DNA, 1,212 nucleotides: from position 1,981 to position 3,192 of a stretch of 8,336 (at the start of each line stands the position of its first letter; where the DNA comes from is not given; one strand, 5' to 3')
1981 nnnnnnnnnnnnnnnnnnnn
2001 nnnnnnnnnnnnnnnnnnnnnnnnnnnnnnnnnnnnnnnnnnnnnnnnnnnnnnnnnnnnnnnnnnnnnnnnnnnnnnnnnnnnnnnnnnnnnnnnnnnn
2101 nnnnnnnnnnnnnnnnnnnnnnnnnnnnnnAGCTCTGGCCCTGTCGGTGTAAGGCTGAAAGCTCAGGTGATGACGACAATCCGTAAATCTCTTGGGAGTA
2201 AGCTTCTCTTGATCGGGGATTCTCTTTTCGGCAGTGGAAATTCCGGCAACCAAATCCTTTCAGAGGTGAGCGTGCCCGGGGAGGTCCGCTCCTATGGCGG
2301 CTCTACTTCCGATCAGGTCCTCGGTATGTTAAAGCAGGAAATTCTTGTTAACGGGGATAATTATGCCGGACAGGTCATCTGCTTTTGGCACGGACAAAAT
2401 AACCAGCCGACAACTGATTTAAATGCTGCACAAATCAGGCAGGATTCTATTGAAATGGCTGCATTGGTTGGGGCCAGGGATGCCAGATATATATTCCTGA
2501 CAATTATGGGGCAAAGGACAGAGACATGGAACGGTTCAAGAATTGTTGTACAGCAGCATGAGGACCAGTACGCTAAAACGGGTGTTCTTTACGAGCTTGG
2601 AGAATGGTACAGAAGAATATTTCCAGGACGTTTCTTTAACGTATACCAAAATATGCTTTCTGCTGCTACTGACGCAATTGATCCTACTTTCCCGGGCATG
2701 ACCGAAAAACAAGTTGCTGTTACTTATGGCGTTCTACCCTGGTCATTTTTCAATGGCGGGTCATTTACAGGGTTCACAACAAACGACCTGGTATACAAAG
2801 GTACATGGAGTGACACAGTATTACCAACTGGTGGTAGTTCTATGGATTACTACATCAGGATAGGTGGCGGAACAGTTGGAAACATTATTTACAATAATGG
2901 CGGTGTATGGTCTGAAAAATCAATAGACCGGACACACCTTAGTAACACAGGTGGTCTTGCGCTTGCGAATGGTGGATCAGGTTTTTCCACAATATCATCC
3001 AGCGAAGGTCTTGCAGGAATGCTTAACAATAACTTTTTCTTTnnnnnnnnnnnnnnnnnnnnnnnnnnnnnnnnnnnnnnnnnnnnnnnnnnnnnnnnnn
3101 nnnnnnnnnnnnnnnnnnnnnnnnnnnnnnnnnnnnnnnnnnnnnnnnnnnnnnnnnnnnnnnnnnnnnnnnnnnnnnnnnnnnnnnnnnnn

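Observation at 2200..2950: Tail fibre carries a C-terminal SGNH/GDSL esterase-like domain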

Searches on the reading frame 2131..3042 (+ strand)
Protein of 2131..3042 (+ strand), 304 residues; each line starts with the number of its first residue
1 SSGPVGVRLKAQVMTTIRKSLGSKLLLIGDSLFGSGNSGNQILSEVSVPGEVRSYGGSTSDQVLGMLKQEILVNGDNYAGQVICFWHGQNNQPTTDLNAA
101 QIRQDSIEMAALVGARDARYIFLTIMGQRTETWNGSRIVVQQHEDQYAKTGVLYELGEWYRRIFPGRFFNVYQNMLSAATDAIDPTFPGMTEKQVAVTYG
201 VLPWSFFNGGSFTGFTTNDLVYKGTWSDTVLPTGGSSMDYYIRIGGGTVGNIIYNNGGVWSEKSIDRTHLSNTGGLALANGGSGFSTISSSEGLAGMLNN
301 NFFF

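Call 6: search_protein_families(library=pfam, proteins=[window:2131-3042:+], max_evalue=10)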
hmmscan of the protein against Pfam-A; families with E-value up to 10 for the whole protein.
window:2131-3042:+ (304 aa): 0 families

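Call 7: search_protein_families(library=phrogs, proteins=[window:2131-3042:+], max_evalue=0.01)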
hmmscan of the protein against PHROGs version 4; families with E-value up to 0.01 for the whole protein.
window:2131-3042:+ (304 aa): 0 families

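Call 8: find_homologous_proteins(query=window:2131-3042:+, max_evalue=0.001)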
Query window:2131-3042:+ (304 aa): 9 proteins with E <= 0.001 among 2279 candidates.
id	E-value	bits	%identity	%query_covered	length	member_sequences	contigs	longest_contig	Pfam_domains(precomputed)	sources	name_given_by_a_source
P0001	6.7e-123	428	64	100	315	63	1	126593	-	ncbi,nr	ncbi:TPA: hypothetical protein RRD89_004311 [Klebsiella pneumoniae]|nr:hypothetical protein [Klebsie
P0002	3.1e-111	389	99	58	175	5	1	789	-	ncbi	ncbi:TPA: hypothetical protein ACPT2H_005619, partial [Klebsiella pneumoniae]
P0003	1.9e-106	374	57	98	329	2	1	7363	-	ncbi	ncbi:hypothetical protein CWN56_04205, partial [Klebsiella pneumoniae]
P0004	1.2e-83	299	69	63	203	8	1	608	-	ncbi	ncbi:hypothetical protein, partial [Klebsiella pneumoniae]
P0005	5.7e-74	267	70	58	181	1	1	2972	-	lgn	-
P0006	2.2e-62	229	44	89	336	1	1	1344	-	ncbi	-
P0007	9.5e-51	191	88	34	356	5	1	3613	-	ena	-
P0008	8.5e-45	171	38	94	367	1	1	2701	-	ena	-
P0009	7.9e-27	112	100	21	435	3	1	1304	-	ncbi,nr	ncbi:TPA: hypothetical protein MDM46_005480, partial [Klebsiella pneumoniae]|nr:hypothetical protein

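Call 9: search_solved_structures(query=window:2131-3042:+, max_evalue=10, show_alignments=2)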
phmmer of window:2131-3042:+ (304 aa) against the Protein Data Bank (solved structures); distinct sequences matched with E-value up to 10: 0.

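Call 15: search_protein_families(library=ncbifam, proteins=[window:2131-3042:+], max_evalue=1)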
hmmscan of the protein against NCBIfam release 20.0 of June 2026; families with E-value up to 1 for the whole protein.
window:2131-3042:+ (304 aa): 1 family
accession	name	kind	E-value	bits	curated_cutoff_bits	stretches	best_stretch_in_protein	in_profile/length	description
NF011825.0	PRK15297.1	equivalog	0.027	13.6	494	1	209-275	82-147/359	fimbrial protein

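Call 16: search_protein_families(library=pfam, proteins=[P0001, P0003, P0006, P0008], max_evalue=10)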
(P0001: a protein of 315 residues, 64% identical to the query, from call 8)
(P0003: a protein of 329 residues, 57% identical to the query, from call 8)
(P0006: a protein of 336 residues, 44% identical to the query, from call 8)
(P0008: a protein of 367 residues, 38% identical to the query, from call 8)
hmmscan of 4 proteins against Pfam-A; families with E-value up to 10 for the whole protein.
P0001 (315 aa): 0 families

P0003 (329 aa): 0 families

P0006 (336 aa): 1 family
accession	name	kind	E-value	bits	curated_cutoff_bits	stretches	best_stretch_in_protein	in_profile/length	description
PF07752.16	S-layer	-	0.12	11.9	30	0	13-73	38-99/259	S-layer protein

P0008 (367 aa): 1 family
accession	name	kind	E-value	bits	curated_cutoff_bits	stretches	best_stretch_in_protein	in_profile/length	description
PF21424.3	DTP-pb9_A-dom_C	-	0.037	14.2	27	1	23-33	16-26/32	Distal tail protein pb9, A domain C-terminal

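Call 23: search_dna_similar(query=window:2131-3042:+, collection=phages, mode=protein, max_rows=20, max_evalue=0.01)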
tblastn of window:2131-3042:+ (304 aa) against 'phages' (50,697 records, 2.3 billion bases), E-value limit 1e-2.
Records with a match: 16; places in all: 16; records where one place covers at least 80% of the query: 16.
Best place of each record, by identity: 60-80% 15; <60% 1.
By first word of the organism name: Klebsiella 15; Bacteriophage 1.
By host as written in the record: Klebsiella pneumoniae K23 7; - 3; Klebsiella pneumoniae 3; Klebsiella pneumoniae M-9 2; Klebsiella pneumoniae AJ218 1.
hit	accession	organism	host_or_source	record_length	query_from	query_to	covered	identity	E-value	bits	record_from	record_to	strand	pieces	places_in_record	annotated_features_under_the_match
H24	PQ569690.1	Klebsiella phage vB_Kpn_K54_rec4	Klebsiella pneumoniae K23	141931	4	304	99%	67.5%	9e-126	400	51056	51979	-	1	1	hypothetical protein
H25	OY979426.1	Klebsiella phage vB_Kpl_K54lambda1.1.1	-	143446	4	304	99%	67.5%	9e-126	400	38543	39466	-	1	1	ribonucleoside diphosphate reductase small subunit | ribonucleotide reductase large subunit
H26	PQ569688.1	Klebsiella phage vB_Kpn_K54_rec2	Klebsiella pneumoniae K23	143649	4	304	99%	67.5%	9e-126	400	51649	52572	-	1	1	hypothetical protein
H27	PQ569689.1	Klebsiella phage vB_Kpn_K54_rec3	Klebsiella pneumoniae K23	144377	4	304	99%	67.5%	9e-126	400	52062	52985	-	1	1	hypothetical protein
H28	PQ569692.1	Klebsiella phage vB_Kpn_K54_rec6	Klebsiella pneumoniae K23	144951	4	304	99%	67.5%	9e-126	400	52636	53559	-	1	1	hypothetical protein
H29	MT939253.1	Klebsiella phage vB_KpnM_Seu621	Klebsiella pneumoniae K23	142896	4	304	99%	67.5%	1e-125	400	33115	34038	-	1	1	tail spike protein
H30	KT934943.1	Klebsiella phage vB_KpnM_KB57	Klebsiella pneumoniae M-9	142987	4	304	99%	67.5%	1e-125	400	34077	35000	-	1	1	hypothetical protein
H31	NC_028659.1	Klebsiella phage vB_KpnM_KB57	Klebsiella pneumoniae M-9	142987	4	304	99%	67.5%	1e-125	400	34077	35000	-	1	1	hypothetical protein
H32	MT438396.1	Klebsiella phage KPP-1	Klebsiella pneumoniae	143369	4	304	99%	67.5%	1e-125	400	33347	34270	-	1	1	hypothetical protein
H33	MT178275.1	Klebsiella phage KpS8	Klebsiella pneumoniae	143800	4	304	99%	67.5%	1e-125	400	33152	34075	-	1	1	hypothetical protein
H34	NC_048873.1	Klebsiella phage KpS8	Klebsiella pneumoniae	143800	4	304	99%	67.5%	1e-125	400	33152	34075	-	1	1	hypothetical protein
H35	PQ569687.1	Klebsiella phage vB_Kpn_K54_rec1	Klebsiella pneumoniae K23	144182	4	304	99%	67.5%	1e-125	400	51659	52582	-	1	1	hypothetical protein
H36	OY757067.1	Klebsiella phage vB_Kpn_K23PH08C2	-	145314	4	304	99%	67.5%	1e-125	400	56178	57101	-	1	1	endonuclease | unknown function (x2)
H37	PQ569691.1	Klebsiella phage vB_Kpn_K54_rec5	Klebsiella pneumoniae K23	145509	4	304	99%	67.5%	1e-125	400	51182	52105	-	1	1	hypothetical protein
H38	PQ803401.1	Klebsiella phage PIN2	Klebsiella pneumoniae AJ218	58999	5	304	99%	64.7%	5e-119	381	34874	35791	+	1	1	hypothetical protein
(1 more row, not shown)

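Call 24: get_annotated_region(hit=H29, flank=7000)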
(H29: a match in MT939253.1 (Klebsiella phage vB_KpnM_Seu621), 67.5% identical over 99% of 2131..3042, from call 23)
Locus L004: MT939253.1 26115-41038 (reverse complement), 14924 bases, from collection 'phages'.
description: Klebsiella phage vB_KpnM_Seu621, complete genome.
organism: Klebsiella phage vB_KpnM_Seu621 (NCBI taxid 2776831)
taxonomy: Viruses; Duplodnaviria; Heunggongvirae; Uroviricota; Caudoviricetes; Vequintavirinae; Mydovirus; Mydovirus KpS8
host: Klebsiella pneumoniae K23; source: river water; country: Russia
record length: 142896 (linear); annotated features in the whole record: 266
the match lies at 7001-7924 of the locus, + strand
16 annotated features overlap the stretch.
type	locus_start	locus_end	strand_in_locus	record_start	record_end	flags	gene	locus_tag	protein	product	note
CDS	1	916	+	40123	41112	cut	-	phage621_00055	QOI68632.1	putative tail protein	-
CDS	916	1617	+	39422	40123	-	-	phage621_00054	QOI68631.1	putative baseplate assembly protein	-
CDS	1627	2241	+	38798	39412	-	-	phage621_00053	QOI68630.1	putative baseplate protein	-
CDS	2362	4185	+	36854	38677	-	-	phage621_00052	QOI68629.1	putative tail spike protein with depolymerase domain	-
CDS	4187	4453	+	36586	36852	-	-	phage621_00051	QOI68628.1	hypothetical protein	-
CDS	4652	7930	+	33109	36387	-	-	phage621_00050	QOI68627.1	tail spike protein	-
CDS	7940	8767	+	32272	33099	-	-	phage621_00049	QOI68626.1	hypothetical protein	-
CDS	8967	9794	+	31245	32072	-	-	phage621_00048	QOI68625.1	L-shaped tail fiber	-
CDS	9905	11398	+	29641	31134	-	-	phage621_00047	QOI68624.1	putative baseplate component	-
CDS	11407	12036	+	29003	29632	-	-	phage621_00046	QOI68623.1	putative baseplate protein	-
CDS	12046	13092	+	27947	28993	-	-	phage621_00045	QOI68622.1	putative tail fiber protein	-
CDS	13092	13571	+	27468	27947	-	-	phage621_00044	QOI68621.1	hypothetical protein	-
CDS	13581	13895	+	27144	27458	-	-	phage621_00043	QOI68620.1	putative membrane protein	-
CDS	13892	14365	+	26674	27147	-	-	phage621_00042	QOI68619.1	hypothetical protein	-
CDS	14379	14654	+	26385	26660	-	-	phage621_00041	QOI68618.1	putative membrane protein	-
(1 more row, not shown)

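Call 25: get_annotated_region(hit=H38, flank=5000)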
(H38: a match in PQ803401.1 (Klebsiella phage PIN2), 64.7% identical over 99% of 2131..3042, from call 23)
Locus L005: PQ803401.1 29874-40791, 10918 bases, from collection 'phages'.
description: Klebsiella phage PIN2, complete genome.
organism: Klebsiella phage PIN2 (NCBI taxid 3389927)
taxonomy: Viruses
host: Klebsiella pneumoniae AJ218; source: wastewater; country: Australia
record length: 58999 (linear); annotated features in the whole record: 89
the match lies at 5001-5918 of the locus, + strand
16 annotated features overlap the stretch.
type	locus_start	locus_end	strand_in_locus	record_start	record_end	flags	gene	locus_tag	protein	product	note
CDS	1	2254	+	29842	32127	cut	-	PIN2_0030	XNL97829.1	tail protein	tail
CDS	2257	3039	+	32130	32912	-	-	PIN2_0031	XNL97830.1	tail fiber protein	tail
CDS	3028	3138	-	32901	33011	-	-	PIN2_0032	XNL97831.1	hypothetical protein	-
CDS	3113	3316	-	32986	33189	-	-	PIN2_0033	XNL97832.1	hypothetical protein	-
CDS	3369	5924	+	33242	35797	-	-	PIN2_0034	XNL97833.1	hypothetical protein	-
CDS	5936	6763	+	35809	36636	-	-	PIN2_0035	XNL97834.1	hypothetical protein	-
CDS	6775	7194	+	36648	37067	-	-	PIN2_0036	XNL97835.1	holin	putative holin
CDS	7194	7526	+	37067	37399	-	-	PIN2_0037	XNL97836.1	holin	putative holin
CDS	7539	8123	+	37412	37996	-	-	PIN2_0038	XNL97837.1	endolysin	putative N-acetylmuramidase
CDS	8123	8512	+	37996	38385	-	-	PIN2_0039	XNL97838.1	hypothetical protein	putative spanin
CDS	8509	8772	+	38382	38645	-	-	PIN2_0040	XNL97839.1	hypothetical protein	putative spanin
CDS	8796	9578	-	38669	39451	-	-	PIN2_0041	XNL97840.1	nucleoside 2-deoxyribosyltransferase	DNA RNA and nucleotide metabolism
CDS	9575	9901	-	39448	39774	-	-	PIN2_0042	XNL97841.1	hypothetical protein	-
CDS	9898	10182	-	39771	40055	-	-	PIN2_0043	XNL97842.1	hypothetical protein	-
CDS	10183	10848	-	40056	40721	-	-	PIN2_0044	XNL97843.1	hypothetical protein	-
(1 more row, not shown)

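Call 31: predict_structure(alignment_id=A2)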
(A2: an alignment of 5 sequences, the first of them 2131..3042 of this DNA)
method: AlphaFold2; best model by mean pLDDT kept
length: 304 residues; sequences in the alignment: 5
mean_pLDDT: 67.7   pTM: 0.67
mean pLDDT of the five models: 67.7, 65.6, 60.3, 58.7, 46.5
residues with pLDDT >= 90: 9; 70-90: 139; 50-70: 122; < 50: 34
segments of 3 or more residues with pLDDT < 50: 1-21, 283-290, 302-304
pLDDT, mean of each block of 10 residues (from residue 1): 29 30 64 55 69 71 75 64 71 68 84 72 69 73 72 81 81 68 65 68 63 59 89 88 85 86 69 67 42 66 42
secondary structure, 60 per line:
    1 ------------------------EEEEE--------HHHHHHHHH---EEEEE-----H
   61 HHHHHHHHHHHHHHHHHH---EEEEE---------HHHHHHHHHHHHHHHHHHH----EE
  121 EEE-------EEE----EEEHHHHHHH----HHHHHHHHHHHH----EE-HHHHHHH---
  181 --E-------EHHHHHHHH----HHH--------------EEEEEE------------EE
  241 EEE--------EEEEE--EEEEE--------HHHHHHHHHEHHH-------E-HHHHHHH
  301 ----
elements in order: E25-29 H38-46 E50-54 H60-78 E82-86 H96-114 E119-123 E131-133 E138-140 H141-147 H152-163 H171-177 H192-199 E221-226 E239-243 E252-256 E259-263 H272-280 H294-300

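Call 32: search_protein_representatives(alignment_id=A2)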
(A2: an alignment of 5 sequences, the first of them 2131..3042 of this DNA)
Query: 5 sequences, 322 profile positions. Proteins with E-value up to 0.001 (for the whole library): 105; up to 1e-10: 101; up to 1e-30: 91. The best 105 are listed.
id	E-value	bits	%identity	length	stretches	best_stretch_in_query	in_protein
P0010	1.1e-152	524.1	-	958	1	2-322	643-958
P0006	4.4e-139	479.4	-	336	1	2-304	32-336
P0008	1.1e-132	458.4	-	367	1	2-304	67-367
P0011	5.8e-125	433.0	-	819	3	2-319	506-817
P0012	2.7e-121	420.9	-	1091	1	2-319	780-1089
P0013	4.5e-118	410.3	-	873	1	2-303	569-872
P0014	8.8e-116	402.8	-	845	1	3-302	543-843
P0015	1.2e-109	382.6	-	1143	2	3-303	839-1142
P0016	6.4e-109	380.3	-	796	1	2-297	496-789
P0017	1.5e-108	379.0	-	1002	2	2-301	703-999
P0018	2.3e-108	378.4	-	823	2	2-303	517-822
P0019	2.1e-107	375.2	-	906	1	2-295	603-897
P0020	4.8e-104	364.2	-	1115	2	2-303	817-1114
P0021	1.2e-103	363.0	-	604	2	2-297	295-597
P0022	5.5e-101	354.2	-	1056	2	3-319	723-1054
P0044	1.5e-79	283.7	-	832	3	4-303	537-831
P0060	4.9e-70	252.5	-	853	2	3-302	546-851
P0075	4.7e-62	226.2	-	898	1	2-302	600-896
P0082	2.2e-59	217.5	-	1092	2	2-301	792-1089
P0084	3.7e-57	210.2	-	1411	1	3-296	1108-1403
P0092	1.5e-42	162.1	-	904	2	3-299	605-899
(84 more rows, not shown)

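Call 38: search_solved_structures(query=A3, max_evalue=10, show_alignments=3)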
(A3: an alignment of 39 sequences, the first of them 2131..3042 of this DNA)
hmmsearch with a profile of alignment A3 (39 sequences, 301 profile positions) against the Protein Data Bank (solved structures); distinct sequences matched with E-value up to 10: 14.
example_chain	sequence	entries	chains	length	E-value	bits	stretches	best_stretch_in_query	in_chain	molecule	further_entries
1fxw_F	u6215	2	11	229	8.5e-05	24.9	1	31-126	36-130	PLATELET-ACTIVATING FACTOR ACETYLHYDROLASE IB BETA SUBUNIT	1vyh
3dt6_A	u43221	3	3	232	9.1e-05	24.9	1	29-126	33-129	Brain Platelet-activating factor acetylhydrolase IB subunit alpha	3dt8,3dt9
1es9_A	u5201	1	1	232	0.00023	23.5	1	29-126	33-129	PLATELET-ACTIVATING FACTOR ACETYLHYDROLASE IB GAMMA SUBUNIT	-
1fxw_A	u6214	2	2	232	0.00023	23.5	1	29-126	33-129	PLATELET-ACTIVATING FACTOR ACETYLHYDROLASE IB GAMMA SUBUNIT | PLATELET-ACTIVATING FACTOR ACETYLHYDROLASE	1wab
1bwr_A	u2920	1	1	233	0.00031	23.1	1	29-126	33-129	PLATELET-ACTIVATING FACTOR ACETYLHYDROLASE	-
1bwq_A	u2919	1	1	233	0.00035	22.9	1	29-126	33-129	PLATELET-ACTIVATING FACTOR ACETYLHYDROLASE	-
9hi6_A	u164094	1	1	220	0.0006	22.1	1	27-143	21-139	FI6-focused design_04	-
1bwp_A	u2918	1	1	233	0.002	20.5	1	29-126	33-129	PLATELET-ACTIVATING FACTOR ACETYLHYDROLASE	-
4iyj_A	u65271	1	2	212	0.025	16.8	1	26-143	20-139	GDSL-like protein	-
9hi5_A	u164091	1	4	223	0.026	16.8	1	26-143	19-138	GDSL-like protein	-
9hi4_C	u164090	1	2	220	0.15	14.3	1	26-139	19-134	FI6-focused design_03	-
3p94_A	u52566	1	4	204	0.17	14.1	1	32-141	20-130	GDSL-like Lipase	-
3e0x_A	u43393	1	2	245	0.66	12.2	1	24-95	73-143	Lipase-esterase related protein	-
4ppy_A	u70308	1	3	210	0.84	11.8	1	28-143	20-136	Putative acylhydrolase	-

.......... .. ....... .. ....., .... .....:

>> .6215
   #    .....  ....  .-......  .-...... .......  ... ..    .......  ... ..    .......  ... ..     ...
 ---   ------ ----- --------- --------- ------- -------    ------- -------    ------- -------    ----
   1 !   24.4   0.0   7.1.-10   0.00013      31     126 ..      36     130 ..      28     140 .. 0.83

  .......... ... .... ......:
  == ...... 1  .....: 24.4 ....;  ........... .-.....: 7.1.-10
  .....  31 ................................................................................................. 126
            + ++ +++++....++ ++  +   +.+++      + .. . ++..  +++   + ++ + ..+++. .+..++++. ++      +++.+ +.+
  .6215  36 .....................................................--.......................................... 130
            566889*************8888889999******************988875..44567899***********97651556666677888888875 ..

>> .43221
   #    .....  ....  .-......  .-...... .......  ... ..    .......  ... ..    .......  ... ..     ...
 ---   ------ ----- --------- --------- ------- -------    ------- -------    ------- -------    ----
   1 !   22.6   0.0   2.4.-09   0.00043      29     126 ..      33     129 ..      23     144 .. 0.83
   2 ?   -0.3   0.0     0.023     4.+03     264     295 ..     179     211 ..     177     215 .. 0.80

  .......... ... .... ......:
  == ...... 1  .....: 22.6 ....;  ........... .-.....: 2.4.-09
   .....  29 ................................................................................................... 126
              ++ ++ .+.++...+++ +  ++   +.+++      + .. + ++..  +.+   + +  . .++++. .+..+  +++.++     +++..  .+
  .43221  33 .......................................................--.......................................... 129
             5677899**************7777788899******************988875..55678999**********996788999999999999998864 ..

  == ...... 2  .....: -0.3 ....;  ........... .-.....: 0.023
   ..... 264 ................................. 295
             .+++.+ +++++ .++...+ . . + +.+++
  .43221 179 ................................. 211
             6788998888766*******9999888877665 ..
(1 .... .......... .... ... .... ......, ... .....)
